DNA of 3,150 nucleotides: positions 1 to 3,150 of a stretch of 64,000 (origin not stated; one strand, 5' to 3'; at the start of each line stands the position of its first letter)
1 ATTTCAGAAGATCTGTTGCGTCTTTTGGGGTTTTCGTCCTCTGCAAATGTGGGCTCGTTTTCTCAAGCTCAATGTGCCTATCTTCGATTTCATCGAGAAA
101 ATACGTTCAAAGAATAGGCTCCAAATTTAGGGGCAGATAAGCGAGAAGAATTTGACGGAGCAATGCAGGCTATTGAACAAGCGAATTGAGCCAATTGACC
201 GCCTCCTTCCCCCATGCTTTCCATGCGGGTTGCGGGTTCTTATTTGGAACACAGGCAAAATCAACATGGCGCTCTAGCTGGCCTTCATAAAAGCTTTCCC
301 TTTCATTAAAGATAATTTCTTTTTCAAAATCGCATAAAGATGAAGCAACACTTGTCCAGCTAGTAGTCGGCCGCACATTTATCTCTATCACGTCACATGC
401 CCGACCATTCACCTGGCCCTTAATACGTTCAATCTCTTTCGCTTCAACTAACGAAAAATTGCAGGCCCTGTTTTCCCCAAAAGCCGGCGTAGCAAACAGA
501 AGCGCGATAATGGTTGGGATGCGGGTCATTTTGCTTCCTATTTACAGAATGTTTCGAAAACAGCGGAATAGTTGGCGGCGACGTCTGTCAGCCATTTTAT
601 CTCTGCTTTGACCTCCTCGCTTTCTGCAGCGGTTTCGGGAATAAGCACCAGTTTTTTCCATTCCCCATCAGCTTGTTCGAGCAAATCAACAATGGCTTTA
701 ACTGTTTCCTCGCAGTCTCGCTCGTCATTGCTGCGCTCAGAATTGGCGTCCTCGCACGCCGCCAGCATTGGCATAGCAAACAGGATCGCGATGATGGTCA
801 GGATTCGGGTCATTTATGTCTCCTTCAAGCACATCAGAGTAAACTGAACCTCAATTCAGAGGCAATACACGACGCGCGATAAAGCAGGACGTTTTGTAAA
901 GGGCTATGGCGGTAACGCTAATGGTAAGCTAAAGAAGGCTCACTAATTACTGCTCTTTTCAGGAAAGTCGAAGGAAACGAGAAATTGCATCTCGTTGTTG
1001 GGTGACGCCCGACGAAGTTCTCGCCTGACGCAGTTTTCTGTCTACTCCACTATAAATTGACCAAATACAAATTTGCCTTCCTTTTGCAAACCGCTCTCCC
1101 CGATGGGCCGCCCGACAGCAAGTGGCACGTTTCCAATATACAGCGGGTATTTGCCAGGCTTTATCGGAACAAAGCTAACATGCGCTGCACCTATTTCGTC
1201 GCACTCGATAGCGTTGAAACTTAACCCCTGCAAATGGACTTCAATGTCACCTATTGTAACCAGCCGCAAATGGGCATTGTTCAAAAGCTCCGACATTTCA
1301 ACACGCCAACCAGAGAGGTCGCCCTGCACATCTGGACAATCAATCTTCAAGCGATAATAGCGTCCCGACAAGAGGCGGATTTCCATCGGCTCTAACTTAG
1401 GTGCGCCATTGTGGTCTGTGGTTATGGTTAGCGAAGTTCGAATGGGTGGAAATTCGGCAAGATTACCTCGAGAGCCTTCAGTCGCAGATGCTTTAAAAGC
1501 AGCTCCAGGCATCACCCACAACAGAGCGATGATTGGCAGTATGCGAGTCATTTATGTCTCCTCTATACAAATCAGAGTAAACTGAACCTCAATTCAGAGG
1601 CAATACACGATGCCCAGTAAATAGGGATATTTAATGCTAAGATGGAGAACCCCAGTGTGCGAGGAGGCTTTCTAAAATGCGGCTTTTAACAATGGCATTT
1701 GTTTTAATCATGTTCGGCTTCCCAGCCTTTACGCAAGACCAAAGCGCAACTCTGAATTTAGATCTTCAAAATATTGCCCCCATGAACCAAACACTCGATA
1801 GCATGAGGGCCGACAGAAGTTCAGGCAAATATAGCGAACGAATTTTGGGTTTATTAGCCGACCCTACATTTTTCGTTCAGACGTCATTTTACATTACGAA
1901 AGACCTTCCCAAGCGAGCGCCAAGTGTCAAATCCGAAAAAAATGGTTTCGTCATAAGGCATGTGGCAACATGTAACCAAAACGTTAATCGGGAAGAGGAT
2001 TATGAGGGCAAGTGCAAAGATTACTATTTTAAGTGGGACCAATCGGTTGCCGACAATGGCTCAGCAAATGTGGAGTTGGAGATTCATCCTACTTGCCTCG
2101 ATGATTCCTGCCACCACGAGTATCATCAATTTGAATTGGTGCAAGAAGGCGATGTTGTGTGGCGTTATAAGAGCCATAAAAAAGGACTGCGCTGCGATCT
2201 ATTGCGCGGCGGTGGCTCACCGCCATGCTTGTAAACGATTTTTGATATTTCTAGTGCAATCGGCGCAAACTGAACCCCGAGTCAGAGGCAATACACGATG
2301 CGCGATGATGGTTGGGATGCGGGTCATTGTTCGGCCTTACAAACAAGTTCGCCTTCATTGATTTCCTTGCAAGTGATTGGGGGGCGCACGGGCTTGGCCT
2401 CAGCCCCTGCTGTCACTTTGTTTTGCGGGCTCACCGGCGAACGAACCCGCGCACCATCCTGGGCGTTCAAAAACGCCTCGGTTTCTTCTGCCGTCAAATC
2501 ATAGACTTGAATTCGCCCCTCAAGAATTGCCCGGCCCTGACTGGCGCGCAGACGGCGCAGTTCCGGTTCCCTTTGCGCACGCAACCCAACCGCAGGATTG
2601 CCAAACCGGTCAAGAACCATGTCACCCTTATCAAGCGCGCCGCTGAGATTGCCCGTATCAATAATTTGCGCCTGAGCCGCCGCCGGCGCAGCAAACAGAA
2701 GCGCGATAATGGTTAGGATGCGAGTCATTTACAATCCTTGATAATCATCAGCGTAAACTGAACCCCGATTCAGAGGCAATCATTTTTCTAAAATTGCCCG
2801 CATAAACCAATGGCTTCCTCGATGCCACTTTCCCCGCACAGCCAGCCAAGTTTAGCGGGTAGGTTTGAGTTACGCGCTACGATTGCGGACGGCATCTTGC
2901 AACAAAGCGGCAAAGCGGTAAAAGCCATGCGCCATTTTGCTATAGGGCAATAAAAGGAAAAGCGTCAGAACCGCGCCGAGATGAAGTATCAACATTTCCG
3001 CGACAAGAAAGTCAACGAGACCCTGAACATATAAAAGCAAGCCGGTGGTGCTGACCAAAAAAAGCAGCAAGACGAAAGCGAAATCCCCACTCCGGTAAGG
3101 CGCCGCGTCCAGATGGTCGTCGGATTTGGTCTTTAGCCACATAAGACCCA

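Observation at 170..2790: Unrelated small exported proteins share one duplicated promoter/RBS/signal-peptide module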

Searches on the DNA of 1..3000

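Call 17: search_rna_families(source=window, start=1, end=3000, threshold=evalue, max_evalue=10, show_alignments=2)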
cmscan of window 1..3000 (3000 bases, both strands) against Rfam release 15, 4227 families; matches with E-value up to 10: 1.
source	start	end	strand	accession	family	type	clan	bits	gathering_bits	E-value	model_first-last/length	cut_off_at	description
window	2351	2495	+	RF02502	Atu_C8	Gene; sRNA;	-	17.2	50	6.8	1-122/122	no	Rhizobiales sRNA Atu_C8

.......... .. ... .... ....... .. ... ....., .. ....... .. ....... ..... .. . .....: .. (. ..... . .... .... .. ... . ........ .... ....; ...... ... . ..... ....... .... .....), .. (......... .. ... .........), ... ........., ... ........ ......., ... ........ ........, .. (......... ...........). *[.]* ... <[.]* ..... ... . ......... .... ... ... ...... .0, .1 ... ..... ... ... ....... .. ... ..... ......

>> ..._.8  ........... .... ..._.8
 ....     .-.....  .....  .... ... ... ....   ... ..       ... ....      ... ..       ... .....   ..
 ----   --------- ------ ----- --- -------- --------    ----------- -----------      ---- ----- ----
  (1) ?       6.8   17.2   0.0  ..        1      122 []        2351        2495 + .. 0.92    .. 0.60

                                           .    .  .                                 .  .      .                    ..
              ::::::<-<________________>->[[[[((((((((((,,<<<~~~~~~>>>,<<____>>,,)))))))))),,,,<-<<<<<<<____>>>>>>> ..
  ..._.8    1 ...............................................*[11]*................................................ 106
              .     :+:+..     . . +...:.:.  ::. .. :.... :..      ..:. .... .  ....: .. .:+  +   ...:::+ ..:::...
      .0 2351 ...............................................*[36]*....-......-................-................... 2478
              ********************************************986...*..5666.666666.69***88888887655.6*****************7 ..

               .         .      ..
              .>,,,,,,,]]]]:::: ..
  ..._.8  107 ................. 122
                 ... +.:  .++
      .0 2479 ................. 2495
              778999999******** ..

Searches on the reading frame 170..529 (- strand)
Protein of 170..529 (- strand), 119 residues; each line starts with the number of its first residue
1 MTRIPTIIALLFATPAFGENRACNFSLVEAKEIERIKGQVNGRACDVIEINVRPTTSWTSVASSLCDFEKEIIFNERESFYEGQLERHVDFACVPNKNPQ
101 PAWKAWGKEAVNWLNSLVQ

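Call 9: search_protein_families(library=pfam, proteins=[window:170-529:-], max_evalue=1)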
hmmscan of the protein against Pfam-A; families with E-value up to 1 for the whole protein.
window:170-529:- (119 aa): 1 family
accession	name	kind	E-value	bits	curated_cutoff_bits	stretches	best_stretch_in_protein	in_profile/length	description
PF02866.23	Ldh_1_C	-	0.11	12.9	22.6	1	27-81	58-110/174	lactate/malate dehydrogenase, alpha/beta C-terminal domain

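Call 54: search_protein_families(library=ncbifam, proteins=[window:170-529:-], max_evalue=0.1)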
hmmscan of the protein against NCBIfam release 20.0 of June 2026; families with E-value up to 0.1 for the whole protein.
window:170-529:- (119 aa): 0 families

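Call 76: list_cluster_members(proteins=[window:170-529:-, window:538-813:-, window:1042-1551:-, window:2324-2728:-, window:1677-2234:+, window:2870-3988:-, window:3933-5312:-])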
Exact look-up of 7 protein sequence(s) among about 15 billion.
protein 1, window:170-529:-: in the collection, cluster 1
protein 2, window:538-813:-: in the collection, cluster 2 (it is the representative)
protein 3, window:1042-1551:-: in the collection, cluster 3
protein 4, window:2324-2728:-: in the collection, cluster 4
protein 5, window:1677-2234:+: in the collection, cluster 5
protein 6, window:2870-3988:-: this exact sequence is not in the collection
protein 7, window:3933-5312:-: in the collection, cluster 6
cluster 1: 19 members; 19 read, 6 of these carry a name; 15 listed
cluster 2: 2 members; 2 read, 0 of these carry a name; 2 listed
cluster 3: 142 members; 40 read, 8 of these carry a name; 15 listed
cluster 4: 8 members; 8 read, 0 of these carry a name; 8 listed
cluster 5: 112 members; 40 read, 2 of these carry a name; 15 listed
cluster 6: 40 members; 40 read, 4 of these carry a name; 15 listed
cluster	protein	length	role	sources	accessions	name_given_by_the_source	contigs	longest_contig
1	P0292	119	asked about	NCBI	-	-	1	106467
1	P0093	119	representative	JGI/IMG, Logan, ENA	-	-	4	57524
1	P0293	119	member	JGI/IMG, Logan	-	hypothetical protein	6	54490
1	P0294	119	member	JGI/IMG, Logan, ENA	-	hypothetical protein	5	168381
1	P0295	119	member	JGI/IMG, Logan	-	hypothetical protein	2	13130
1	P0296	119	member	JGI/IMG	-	hypothetical protein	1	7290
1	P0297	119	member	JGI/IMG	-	hypothetical protein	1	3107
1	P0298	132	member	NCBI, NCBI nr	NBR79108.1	MAG: hypothetical protein EBT71_03560 [Alphaproteobacteria bacterium] | hypothetical protein [Alphaproteobacteria bacterium]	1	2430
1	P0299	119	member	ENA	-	-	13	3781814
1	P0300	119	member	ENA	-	-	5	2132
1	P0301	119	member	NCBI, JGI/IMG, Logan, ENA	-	-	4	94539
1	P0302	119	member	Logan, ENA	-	-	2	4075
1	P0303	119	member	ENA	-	-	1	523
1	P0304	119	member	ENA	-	-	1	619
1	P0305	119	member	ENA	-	-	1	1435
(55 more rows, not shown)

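Call 77: find_encoding_contigs(protein=window:170-529:-, flank=10000, max_places=4)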
Protein window:170-529:- (119 aa): no gene with exactly this product is on record in the collection.

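Call 78: find_encoding_contigs(protein=P0299, flank=10000, max_places=4)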
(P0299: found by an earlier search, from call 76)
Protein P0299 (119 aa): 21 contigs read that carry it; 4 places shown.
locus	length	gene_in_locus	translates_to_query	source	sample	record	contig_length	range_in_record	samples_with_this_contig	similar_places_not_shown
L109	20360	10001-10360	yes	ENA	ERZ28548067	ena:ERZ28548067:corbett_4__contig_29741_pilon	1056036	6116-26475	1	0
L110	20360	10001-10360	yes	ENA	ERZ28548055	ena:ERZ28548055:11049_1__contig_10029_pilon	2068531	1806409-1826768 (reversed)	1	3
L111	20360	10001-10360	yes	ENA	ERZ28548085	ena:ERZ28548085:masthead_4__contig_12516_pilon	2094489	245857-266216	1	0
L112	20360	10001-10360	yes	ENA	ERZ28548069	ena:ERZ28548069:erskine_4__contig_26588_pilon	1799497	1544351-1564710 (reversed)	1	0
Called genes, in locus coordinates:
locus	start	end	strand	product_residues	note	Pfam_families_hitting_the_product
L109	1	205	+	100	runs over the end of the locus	-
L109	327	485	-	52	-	-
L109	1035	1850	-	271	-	PF03401:TctC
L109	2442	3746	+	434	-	PF07715:Plug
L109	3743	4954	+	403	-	PF00593:TonB_dep_Rec_b-barrel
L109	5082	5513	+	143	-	PF00070:Pyr_redox (weak), PF00890:FAD_binding_2, PF01262:AlaDh_PNT_C (weak), PF01266:DAO, PF03486:HI0933_like (weak), PF07992:Pyr_redox_2 (weak), PF12831:FAD_oxidored, PF13738:Pyr_redox_3 (weak), +1 more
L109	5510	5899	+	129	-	-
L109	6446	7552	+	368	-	PF27541:CitB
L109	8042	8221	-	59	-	-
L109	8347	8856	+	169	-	-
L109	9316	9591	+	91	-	-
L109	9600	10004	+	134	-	-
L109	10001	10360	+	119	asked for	-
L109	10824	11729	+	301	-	PF00085:Thioredoxin, PF14595:Thioredoxin_9 (faint), PF13098:Thioredoxin_2 (weak), PF14559:TPR_19, PF14561:TPR_20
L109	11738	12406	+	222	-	PF02190:LON_substr_bdg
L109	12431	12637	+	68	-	PF03966:Trm112p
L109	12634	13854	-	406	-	PF01494:FAD_binding_3 (weak)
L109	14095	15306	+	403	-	PF00909:Ammonium_transp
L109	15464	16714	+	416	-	PF00155:Aminotran_1_2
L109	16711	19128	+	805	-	PF13491:FtsK_4TM, PF17854:FtsK_alpha, PF01580:FtsK_SpoIIIE, PF09397:FtsK_gamma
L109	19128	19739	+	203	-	PF03548:LolA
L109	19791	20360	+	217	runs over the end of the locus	-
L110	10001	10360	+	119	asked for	-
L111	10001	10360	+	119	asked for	-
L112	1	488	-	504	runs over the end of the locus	PF01970:TctA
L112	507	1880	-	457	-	PF03401:TctC, PF07331:TctB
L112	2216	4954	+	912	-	PF07715:Plug, PF00593:TonB_dep_Rec_b-barrel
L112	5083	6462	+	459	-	PF00070:Pyr_redox (faint), PF00890:FAD_binding_2, PF01262:AlaDh_PNT_C (weak), PF01266:DAO, PF03486:HI0933_like, PF07992:Pyr_redox_2 (weak), PF12831:FAD_oxidored, PF13450:NAD_binding_8 (weak), +1 more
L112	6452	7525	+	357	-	PF27541:CitB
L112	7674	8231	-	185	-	-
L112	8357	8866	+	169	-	-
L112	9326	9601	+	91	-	-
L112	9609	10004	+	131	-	-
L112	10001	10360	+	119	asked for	-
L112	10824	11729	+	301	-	PF00085:Thioredoxin, PF14595:Thioredoxin_9 (faint), PF13098:Thioredoxin_2 (weak), PF14559:TPR_19, PF14561:TPR_20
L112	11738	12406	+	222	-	PF02190:LON_substr_bdg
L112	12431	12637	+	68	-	PF03966:Trm112p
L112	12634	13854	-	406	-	PF01494:FAD_binding_3 (weak)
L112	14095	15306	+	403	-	PF00909:Ammonium_transp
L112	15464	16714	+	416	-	PF00155:Aminotran_1_2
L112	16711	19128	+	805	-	PF13491:FtsK_4TM, PF17854:FtsK_alpha, PF01580:FtsK_SpoIIIE, PF09397:FtsK_gamma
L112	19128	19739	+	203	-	PF03548:LolA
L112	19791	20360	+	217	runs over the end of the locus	-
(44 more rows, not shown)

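Call 85: find_homologous_proteins(query=window:170-529:-, max_evalue=0.001)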
Query window:170-529:- (119 aa): 2 proteins with E <= 0.001 among 3 candidates.
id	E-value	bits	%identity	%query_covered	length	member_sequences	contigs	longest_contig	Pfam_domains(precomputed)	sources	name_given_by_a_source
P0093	4.1e-69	248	92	100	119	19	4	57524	-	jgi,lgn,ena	-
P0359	5.0e-5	41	38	82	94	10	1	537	-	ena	-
